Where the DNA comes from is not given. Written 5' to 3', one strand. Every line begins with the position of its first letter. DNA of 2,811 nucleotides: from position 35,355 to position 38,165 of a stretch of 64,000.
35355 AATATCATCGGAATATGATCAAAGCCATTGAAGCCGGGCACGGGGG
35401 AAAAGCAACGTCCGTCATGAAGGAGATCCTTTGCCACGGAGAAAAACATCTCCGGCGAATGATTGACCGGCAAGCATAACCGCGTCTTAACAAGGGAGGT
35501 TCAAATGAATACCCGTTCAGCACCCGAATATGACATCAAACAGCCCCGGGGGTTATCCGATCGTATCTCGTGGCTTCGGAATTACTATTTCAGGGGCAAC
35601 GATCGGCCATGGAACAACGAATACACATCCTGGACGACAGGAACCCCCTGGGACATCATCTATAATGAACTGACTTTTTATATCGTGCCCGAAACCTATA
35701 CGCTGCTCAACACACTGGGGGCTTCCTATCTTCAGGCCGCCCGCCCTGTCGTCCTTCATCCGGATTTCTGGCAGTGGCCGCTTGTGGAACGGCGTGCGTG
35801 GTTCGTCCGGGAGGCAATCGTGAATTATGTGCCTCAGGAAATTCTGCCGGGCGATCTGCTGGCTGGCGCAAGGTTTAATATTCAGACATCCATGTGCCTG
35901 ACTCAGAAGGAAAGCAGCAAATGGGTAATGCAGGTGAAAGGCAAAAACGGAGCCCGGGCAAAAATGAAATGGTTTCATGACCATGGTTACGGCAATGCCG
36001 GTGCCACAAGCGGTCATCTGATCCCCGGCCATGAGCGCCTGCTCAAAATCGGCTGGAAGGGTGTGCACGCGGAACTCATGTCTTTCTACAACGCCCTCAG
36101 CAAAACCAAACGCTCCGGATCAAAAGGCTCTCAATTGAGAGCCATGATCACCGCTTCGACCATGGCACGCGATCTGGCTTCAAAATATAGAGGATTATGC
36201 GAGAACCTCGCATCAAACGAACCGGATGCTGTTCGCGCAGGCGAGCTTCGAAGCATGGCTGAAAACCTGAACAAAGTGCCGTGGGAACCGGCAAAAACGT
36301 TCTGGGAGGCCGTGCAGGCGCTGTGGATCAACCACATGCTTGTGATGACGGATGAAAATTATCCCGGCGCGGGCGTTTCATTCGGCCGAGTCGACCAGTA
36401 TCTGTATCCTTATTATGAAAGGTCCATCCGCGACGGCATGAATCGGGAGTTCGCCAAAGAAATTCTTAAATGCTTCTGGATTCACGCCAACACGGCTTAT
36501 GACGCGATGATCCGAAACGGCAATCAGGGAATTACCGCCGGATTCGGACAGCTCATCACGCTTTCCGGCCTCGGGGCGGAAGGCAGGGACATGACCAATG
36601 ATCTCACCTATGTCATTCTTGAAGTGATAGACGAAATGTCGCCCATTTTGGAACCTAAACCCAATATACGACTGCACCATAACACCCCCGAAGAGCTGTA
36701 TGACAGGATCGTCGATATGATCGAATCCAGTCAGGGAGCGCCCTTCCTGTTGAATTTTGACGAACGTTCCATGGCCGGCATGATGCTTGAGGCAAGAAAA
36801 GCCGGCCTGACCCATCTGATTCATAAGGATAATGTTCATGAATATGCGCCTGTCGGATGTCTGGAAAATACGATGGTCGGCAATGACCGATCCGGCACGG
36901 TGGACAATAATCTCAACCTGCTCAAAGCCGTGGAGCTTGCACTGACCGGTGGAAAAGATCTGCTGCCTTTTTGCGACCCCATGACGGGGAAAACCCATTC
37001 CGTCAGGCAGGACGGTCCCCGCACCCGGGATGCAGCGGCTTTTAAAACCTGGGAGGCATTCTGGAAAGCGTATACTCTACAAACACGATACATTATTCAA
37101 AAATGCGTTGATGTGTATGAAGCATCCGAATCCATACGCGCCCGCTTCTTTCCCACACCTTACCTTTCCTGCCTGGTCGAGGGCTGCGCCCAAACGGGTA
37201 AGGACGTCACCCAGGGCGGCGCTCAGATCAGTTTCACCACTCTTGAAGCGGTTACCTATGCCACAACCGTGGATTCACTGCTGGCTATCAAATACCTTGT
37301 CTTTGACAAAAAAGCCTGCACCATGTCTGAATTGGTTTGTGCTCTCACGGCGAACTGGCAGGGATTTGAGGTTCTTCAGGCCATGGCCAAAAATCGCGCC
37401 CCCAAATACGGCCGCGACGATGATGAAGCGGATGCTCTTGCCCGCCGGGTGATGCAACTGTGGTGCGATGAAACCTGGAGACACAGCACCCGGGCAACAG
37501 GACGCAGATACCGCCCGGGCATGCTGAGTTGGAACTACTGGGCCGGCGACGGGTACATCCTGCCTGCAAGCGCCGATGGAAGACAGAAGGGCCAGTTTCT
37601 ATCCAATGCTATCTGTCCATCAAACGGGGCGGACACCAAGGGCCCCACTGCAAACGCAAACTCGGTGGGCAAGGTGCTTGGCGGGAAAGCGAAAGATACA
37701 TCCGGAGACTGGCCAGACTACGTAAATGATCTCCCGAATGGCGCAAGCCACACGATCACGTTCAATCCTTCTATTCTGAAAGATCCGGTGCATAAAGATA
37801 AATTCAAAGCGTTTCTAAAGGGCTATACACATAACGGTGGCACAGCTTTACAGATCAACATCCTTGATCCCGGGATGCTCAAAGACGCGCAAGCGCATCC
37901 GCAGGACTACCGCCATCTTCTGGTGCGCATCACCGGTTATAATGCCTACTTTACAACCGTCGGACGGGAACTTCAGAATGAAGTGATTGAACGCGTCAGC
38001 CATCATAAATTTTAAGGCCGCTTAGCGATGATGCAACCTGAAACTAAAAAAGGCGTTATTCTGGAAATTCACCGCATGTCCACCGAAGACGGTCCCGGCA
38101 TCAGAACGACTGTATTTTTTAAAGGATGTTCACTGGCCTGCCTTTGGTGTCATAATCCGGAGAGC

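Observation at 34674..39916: Orphan glycyl radical enzyme locus: FadR-type GntR, a GRE with a C-L-E thiyl loop, its activase and a double PNPOx-like flavoprotein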

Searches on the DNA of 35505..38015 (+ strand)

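Call 66: search_rna_families(sources=[L022, L065, L044, L047, L035, L026, L049, L025, L040, L082, L081], threshold=gathering)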
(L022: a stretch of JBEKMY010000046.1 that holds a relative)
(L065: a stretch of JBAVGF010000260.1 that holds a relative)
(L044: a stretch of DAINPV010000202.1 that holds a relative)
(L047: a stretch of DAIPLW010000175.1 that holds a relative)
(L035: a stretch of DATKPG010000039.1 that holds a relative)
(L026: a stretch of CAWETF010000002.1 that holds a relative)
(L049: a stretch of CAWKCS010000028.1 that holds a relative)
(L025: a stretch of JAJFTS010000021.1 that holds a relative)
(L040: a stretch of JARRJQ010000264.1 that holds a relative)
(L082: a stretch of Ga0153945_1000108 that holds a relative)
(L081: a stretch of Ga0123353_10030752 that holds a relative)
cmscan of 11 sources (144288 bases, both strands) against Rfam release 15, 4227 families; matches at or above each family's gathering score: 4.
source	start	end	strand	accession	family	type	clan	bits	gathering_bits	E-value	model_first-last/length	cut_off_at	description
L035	4472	4543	+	RF00005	tRNA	Gene; tRNA;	CL00001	76.9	29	9.1e-15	1-71/71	no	tRNA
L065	10227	10299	-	RF00005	tRNA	Gene; tRNA;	CL00001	67.9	29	2.6e-12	1-71/71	no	tRNA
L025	13818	13890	+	RF00005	tRNA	Gene; tRNA;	CL00001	64.7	29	2e-11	1-71/71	no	tRNA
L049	4858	4929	+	RF00005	tRNA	Gene; tRNA;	CL00001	64.5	29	2.3e-11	1-71/71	no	tRNA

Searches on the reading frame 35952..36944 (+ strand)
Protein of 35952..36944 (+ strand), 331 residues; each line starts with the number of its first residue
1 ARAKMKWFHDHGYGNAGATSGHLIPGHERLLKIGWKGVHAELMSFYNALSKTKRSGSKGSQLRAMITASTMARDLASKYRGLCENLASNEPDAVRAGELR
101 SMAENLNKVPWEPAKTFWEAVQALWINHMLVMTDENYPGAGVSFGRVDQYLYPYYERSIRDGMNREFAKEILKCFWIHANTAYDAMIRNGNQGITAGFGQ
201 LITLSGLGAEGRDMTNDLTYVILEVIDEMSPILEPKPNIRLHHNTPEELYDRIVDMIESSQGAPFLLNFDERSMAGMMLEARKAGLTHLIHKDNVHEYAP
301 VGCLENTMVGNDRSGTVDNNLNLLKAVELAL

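Call 93: search_solved_structures(query=window:35952-36944:+, max_evalue=1e-10, show_alignments=5)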
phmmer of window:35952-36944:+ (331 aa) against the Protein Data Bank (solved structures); distinct sequences matched with E-value up to 1e-10: 29.
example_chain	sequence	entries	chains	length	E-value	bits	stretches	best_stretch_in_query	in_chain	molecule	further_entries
9f3w_A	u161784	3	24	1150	3.7e-40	141.4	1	21-305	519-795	Choline trimethylamine-lyase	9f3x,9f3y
2f3o_A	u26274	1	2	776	2.5e-34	122.2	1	22-331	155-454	pyruvate formate-lyase 2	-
5ymr_B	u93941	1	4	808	3.4e-32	115.2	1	24-328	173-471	Formate acetyltransferase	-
6lon_B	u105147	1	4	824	5.4e-31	111.2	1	23-312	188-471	PFL2/glycerol dehydratase family glycyl radical enzyme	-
9rco_A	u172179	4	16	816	8.1e-30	107.4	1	20-305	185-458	Glycyl radical protein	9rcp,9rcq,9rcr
5i2a_A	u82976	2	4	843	2.4e-29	105.8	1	20-307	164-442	Diol-dehydratase | Diol dehydratase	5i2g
5fau_A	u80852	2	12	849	2.2e-28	102.7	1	77-306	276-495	Choline trimethylamine-lyase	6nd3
9ht9_A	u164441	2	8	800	2.5e-28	102.5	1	77-306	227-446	Choline trimethylamine-lyase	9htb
9r0v_A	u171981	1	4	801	2.5e-28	102.5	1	77-306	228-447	Choline trimethylamine-lyase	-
6vue_A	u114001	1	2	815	2.6e-28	102.4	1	77-306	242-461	Choline trimethylamine-lyase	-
5fay_A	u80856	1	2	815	2.7e-28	102.4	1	77-306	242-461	Choline trimethylamine-lyase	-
5faw_A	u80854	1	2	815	2.9e-28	102.3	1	77-305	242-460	Choline trimethylamine-lyase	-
5fav_A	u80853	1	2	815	4.5e-28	101.7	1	77-279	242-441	Choline trimethylamine-lyase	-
5kdp_A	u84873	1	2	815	6.3e-28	101.2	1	77-278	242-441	Choline trimethylamine-lyase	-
1r8w_A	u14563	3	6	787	8e-28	100.8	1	21-330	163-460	glycerol dehydratase | B12-independent glycerol dehydratase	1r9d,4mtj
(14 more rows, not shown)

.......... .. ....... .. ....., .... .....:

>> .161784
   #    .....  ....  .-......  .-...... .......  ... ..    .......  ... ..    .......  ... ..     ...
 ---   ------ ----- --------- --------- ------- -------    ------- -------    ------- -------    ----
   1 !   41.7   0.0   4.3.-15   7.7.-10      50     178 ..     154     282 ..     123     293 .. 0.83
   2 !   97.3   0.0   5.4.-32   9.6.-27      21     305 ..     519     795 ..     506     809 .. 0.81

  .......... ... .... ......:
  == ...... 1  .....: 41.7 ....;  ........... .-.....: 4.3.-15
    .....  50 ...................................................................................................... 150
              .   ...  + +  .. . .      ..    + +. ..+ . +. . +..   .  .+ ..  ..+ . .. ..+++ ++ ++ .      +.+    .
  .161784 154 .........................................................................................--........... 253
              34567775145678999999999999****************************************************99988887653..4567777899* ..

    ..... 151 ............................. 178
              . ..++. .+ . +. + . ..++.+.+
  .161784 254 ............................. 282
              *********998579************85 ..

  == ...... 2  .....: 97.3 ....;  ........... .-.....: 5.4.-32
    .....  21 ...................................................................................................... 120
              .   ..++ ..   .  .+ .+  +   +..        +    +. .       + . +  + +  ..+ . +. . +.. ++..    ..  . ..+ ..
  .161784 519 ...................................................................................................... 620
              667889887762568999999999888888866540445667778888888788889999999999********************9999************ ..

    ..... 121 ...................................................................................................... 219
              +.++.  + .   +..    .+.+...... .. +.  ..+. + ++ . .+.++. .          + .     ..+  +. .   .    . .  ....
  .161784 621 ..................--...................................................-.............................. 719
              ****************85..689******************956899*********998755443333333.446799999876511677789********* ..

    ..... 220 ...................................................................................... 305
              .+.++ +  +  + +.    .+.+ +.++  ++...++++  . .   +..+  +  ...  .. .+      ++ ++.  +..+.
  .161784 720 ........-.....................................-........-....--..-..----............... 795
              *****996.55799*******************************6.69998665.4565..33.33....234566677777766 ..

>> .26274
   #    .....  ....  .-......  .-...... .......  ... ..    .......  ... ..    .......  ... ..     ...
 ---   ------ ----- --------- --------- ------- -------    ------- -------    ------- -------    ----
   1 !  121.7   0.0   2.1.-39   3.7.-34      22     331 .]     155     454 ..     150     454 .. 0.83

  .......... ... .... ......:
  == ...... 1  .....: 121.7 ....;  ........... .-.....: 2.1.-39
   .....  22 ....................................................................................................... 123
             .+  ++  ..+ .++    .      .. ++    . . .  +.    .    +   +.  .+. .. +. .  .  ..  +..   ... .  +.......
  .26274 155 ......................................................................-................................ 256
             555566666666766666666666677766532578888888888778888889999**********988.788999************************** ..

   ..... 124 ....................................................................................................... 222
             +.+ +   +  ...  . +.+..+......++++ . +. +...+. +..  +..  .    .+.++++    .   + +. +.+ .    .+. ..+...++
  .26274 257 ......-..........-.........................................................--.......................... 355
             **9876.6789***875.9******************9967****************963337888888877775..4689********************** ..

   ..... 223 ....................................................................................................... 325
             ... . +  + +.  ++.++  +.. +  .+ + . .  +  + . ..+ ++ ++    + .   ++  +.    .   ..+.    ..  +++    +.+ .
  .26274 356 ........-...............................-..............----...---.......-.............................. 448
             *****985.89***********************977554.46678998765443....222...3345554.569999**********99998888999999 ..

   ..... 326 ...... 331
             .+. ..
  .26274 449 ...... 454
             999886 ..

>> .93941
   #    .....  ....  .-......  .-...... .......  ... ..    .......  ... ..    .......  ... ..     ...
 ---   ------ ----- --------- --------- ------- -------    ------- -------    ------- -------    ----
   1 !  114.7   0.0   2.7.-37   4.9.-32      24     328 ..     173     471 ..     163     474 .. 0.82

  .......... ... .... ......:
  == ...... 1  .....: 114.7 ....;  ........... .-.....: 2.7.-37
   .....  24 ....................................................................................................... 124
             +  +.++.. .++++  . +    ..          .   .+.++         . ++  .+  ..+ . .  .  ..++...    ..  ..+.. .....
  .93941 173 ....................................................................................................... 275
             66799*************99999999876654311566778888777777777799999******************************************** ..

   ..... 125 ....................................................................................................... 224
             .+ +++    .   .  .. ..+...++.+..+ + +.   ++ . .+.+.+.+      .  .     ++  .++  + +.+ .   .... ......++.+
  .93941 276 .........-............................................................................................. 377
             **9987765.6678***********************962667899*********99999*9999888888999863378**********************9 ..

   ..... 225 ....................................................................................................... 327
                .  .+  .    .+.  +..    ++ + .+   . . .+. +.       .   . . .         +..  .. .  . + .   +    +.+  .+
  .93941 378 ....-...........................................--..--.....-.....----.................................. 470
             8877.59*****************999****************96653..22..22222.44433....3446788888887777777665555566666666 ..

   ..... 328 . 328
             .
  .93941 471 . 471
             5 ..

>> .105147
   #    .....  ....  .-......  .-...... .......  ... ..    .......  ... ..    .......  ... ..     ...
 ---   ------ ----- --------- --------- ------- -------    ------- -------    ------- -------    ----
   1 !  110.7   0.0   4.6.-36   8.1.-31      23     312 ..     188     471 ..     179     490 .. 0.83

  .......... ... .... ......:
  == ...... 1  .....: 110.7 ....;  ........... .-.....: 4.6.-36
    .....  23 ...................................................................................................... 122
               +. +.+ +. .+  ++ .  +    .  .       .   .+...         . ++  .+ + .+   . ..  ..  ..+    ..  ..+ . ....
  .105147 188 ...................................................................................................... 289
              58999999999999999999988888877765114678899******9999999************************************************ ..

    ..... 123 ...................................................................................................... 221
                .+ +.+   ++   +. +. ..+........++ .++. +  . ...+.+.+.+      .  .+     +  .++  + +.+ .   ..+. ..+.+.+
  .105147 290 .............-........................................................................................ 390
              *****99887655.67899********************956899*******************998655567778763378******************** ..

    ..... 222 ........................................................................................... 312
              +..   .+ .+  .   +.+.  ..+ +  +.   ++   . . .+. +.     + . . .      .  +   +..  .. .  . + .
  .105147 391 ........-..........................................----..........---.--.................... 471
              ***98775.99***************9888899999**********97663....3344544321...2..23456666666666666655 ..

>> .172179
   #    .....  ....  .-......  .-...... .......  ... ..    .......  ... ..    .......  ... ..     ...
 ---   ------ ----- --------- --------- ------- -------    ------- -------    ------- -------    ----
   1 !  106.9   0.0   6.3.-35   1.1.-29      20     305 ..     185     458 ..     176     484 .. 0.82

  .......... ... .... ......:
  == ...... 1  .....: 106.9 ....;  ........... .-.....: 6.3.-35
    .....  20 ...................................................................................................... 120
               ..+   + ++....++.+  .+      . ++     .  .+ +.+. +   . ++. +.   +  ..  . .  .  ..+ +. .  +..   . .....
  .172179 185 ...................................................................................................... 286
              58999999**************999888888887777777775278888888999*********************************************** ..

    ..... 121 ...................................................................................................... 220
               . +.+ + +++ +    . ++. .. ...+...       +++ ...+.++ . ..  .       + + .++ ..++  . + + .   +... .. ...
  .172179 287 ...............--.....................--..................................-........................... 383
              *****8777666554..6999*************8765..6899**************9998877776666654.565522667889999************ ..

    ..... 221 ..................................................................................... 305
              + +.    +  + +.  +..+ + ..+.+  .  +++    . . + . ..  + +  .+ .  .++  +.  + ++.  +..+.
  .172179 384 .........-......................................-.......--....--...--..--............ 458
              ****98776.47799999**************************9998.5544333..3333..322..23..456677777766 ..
